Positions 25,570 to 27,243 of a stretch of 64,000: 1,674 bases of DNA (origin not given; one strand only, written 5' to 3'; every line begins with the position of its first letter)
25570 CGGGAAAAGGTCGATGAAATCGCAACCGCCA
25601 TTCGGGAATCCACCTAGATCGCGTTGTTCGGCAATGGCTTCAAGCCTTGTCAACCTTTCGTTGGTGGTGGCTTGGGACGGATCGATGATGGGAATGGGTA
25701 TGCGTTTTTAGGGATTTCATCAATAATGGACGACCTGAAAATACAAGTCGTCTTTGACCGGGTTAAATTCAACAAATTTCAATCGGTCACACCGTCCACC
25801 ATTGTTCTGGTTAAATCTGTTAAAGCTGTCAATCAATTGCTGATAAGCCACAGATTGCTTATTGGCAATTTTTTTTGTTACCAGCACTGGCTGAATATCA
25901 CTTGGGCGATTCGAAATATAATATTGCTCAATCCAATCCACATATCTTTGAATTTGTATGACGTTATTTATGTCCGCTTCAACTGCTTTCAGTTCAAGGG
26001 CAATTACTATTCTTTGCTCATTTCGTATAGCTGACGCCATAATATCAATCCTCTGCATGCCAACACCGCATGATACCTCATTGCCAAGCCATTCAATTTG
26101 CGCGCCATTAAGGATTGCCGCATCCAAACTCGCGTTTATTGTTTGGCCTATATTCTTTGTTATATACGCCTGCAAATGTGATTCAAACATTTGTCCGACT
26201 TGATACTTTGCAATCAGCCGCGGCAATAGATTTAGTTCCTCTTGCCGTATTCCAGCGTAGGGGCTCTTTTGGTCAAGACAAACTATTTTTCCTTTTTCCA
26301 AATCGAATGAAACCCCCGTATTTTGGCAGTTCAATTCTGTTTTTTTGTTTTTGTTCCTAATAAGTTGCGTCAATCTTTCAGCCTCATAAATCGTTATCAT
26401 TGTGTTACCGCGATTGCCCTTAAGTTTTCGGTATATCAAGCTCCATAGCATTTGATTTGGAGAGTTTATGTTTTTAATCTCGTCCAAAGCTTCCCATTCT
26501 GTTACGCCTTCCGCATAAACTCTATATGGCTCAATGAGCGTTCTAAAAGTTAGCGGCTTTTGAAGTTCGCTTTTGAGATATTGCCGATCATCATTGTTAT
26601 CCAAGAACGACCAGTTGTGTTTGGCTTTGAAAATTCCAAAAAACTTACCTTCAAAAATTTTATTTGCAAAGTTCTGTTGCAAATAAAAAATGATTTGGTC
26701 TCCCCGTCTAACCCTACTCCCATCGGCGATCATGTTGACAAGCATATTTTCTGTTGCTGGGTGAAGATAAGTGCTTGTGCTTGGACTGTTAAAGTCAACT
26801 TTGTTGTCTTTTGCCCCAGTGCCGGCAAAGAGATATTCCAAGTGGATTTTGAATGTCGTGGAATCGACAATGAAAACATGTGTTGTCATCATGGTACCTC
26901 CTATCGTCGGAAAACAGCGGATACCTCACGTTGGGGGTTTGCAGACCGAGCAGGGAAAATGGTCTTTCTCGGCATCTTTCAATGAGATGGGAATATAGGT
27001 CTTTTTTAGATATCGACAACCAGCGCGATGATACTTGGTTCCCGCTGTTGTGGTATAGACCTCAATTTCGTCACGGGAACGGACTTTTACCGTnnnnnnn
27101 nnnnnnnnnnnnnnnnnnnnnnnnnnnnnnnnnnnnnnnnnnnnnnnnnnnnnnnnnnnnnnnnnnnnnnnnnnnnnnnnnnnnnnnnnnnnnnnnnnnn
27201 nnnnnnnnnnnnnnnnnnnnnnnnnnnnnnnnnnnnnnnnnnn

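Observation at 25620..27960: AT-rich 2.3-kb island encoding an amino-methyltransferase plus a PUA/EVE-like::PD-(D/E)xK nuclease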

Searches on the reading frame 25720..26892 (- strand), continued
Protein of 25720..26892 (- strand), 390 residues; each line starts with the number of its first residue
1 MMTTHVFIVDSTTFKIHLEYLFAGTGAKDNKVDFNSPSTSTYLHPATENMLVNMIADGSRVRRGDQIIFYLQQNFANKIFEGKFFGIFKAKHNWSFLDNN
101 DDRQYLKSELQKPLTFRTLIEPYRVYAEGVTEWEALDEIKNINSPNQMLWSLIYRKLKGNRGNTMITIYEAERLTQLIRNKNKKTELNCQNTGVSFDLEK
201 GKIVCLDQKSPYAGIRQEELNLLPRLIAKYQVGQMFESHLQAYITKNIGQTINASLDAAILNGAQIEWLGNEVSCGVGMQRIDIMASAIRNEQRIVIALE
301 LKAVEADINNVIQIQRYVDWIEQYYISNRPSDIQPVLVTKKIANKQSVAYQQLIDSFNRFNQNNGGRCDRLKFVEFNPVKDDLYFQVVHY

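Call 62: find_related_loci(query=L053:5314-5994:+, collection=metagenome_contigs, flank=4000)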
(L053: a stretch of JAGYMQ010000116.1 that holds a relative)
Query L053:5314-5994:+ (226 aa) in metagenome_contigs; peptide patterns used: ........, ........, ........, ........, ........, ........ (x = any residue, [..] = any of these).
267 stretches matched a pattern; 142 encode a relative of the query (tblastn E <= 1e-3); the best 80 are kept; 80 distinct loci.
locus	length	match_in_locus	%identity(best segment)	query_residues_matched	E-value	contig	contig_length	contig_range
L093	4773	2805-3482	81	1-226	9e-129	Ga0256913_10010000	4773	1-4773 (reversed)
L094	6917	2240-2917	80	1-226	2e-125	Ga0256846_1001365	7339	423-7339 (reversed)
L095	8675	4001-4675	80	2-226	7e-125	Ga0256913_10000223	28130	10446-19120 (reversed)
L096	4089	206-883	79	1-226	6e-126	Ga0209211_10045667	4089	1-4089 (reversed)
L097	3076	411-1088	79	1-226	4e-127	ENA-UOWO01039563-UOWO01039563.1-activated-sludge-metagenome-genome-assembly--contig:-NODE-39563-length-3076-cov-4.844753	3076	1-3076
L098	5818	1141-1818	78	1-226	4e-122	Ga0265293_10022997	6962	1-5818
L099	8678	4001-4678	79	1-226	1e-121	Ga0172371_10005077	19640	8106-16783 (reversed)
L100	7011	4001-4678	76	1-226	1e-121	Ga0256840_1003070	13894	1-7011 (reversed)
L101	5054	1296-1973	77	1-226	4e-121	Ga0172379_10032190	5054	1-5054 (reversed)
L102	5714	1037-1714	78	1-226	5e-121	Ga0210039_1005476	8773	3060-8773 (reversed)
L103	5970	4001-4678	77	1-226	7e-121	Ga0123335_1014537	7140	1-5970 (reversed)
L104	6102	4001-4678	77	1-226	7e-121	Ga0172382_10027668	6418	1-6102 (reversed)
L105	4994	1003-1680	76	1-226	9e-121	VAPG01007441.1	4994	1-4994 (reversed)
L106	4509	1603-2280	77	1-226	4e-121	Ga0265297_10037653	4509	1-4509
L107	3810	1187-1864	76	1-226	4e-122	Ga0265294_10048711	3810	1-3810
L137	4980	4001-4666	69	1-226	2e-104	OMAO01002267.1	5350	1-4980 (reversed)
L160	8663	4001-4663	60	5-225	6e-88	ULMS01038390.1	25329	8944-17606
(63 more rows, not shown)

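Call 77: search_protein_families(library=pfam, proteins=[L160:3-2396:+, L160:3174-3977:+, L160:3980-4681:+, L160:4681-5940:+, L160:5975-6922:+, L137:3253-3888:-, L137:2698-3183:-, L137:2115-2654:-], max_evalue=0.01)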
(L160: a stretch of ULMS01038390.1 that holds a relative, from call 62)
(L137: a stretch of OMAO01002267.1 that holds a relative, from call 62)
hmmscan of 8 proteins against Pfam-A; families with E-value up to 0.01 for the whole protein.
L160:3-2396:+ (797 aa): 2 families
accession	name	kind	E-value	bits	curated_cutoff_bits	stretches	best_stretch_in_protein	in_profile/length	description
PF02368.24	Big_2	-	0.00024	21.4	22.8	1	657-712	24-70/79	Bacterial Ig-like domain (group 2)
PF07581.17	Glug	-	0.00075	20.2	20.5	1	466-487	3-25/28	The GLUG motif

L160:3174-3977:+ (267 aa): 4 families
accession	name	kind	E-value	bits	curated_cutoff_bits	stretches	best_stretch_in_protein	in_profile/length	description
PF01555.25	N6_N4_Mtase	-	1e-24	88.2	26.7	2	9-95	130-219/221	DNA methylase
PF02086.21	MethyltransfD12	-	1.9e-05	25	22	1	53-99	19-62/253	D12 class N6 adenine-specific DNA methyltransferase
PF13847.12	Methyltransf_31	-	0.00013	22.1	27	1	57-161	3-82/145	Methyltransferase domain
PF13649.12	Methyltransf_25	-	0.0019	19.3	27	1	61-117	1-57/97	Methyltransferase domain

L160:3980-4681:+ (233 aa): 1 family
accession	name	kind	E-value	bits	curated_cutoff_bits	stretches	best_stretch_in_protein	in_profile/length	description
PF05315.17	ICEA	-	7.5e-96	320.3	24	1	7-226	3-218/218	ICEA Protein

L160:4681-5940:+ (419 aa): 2 families
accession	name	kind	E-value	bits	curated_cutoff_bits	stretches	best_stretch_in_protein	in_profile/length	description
PF00145.23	DNA_methylase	-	8.1e-70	236.2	22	1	99-409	1-320/324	C-5 cytosine-specific DNA methylase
PF12728.13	HTH_17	-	1.3e-10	41.8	27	1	4-53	1-50/51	Helix-turn-helix domain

L160:5975-6922:+ (315 aa): 2 families
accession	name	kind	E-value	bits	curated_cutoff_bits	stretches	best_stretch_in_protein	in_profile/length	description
PF14355.11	Abi_C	-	1.6e-12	47.8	24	1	247-307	22-82/83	Abortive infection C-terminus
PF18928.5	DUF5677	-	0.0051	17.3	27.1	0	183-271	12-105/166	Family of unknown function (DUF5677)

L137:3253-3888:- (211 aa): 0 families

L137:2698-3183:- (161 aa): 1 family
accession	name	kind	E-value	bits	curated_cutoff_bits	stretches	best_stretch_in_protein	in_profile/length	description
PF08239.17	SH3_3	-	0.003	18.1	27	1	80-124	18-53/54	Bacterial SH3 domain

L137:2115-2654:- (179 aa): 1 family
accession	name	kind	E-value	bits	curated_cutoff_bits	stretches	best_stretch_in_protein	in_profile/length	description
PF02245.21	Pur_DNA_glyco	-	4.7e-49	166.6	27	1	6-171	1-180/181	Methylpurine-DNA glycosylase (MPG)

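Call 80: list_cluster_members(proteins=[P0001, P0121, P0123, P0005, P0004])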
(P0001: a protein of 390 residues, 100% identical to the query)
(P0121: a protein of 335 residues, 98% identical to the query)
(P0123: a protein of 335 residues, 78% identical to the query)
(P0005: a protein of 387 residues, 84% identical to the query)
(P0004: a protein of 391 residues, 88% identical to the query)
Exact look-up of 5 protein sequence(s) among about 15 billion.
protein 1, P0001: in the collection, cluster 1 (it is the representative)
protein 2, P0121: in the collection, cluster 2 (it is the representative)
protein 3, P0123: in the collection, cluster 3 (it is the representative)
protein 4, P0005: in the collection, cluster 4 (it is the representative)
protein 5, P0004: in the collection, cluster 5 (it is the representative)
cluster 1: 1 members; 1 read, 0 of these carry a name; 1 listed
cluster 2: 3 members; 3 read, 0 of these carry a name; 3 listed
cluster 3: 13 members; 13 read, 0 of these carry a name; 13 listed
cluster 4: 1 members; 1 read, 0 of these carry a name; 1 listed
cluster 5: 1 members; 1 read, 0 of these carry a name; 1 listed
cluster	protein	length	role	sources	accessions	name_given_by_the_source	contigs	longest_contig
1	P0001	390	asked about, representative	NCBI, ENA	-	-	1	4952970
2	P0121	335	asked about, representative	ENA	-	-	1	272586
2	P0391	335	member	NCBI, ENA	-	-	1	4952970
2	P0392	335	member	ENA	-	-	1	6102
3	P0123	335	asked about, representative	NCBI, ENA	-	-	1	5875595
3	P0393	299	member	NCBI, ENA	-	-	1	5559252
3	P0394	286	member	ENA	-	-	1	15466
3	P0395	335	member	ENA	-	-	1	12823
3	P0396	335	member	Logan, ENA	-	-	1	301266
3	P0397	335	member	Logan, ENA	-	-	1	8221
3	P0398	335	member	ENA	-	-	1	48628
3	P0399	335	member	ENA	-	-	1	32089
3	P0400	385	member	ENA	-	-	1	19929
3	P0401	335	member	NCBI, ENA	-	-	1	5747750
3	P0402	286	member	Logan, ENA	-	-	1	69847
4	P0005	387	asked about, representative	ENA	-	-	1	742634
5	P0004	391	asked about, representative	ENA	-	-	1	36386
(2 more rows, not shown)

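Call 89: find_encoding_contigs(protein=P0319, flank=4000, max_places=3)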
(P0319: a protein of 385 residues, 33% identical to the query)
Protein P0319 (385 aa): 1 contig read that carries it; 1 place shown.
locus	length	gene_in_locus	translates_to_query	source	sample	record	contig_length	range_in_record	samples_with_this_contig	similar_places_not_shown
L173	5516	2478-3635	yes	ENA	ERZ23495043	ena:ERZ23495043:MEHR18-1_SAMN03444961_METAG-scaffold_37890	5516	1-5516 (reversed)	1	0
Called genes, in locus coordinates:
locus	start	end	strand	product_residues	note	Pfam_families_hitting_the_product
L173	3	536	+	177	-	?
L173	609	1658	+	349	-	PF01555:N6_N4_Mtase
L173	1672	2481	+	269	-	PF01555:N6_N4_Mtase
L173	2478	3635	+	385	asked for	-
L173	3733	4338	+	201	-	PF05315:ICEA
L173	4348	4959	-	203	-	-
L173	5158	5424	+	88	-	-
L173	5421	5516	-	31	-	?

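Call 90: find_encoding_contigs(protein=P0386, flank=4000, max_places=3)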
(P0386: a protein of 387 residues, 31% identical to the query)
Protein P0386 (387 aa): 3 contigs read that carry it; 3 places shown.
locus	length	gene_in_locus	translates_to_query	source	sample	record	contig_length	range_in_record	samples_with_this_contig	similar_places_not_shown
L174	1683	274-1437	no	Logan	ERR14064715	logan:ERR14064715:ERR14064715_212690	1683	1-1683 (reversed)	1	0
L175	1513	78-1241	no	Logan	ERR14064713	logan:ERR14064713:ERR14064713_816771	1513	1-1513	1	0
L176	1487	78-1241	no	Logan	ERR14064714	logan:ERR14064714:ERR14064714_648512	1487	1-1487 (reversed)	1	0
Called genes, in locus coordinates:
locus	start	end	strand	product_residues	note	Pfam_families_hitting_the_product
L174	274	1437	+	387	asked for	-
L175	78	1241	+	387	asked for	-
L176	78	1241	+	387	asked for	-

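Call 91: find_encoding_contigs(protein=P0290, flank=4000, max_places=3)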
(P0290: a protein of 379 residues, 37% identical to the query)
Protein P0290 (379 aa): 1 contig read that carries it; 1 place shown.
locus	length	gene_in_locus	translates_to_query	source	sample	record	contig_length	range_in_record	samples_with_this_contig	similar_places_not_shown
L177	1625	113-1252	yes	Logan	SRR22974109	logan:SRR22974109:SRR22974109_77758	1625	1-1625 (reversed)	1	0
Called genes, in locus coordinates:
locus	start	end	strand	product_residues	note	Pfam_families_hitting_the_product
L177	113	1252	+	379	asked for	-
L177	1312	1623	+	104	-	?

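Call 95: search_protein_families(library=phrogs, proteins=[window:25720-26892:-], max_evalue=0.001)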
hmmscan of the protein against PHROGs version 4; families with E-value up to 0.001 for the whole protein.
window:25720-26892:- (390 aa): 0 families

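Call 97: search_dna_similar(query=L053:5314-5994:+, collection=plasmids, mode=protein, max_evalue=0.00001, max_rows=15)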
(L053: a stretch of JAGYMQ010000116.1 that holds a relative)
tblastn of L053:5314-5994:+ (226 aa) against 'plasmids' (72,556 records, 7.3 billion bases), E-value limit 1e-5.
Records with a match: 1; places in all: 1; records where one place covers at least 80% of the query: 0.
Best place of each record, by identity: <60% 1.
By first word of the organism name: Priestia 1.
By predicted mobility (MOB-suite, as given by PLSDB): non-mobilizable 1.
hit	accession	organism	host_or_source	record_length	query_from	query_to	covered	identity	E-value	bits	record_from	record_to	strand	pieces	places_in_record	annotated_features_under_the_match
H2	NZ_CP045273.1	Priestia megaterium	pure culture,Paper surface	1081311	61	200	62%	35.7%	3e-16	84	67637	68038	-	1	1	none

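Call 100: get_annotated_region(hit=H2, flank=3500)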
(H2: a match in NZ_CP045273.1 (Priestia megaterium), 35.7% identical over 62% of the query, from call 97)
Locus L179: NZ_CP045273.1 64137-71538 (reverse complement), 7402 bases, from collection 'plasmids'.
description: Priestia megaterium strain FDU301 plasmid pFDU301A, complete sequence
organism: Priestia megaterium (NCBI taxid 1404)
taxonomy: Bacteria; Bacillota; Bacilli; Bacillales; Bacillaceae; Priestia; Priestia megaterium
host: -; source: pure culture,Paper surface; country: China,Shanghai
typing (MOB-suite, as given by PLSDB): non-mobilizable
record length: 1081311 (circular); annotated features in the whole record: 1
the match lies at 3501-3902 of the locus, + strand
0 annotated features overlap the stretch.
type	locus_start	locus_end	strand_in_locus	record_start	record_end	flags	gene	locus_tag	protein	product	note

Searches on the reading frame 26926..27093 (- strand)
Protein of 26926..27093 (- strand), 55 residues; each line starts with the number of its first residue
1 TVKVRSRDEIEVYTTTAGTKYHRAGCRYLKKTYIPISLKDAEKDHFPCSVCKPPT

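Call 77: search_protein_families(library=pfam, proteins=[window:26926-27093:-], max_evalue=0.01)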
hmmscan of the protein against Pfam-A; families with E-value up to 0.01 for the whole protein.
window:26926-27093:- (55 aa): 0 families
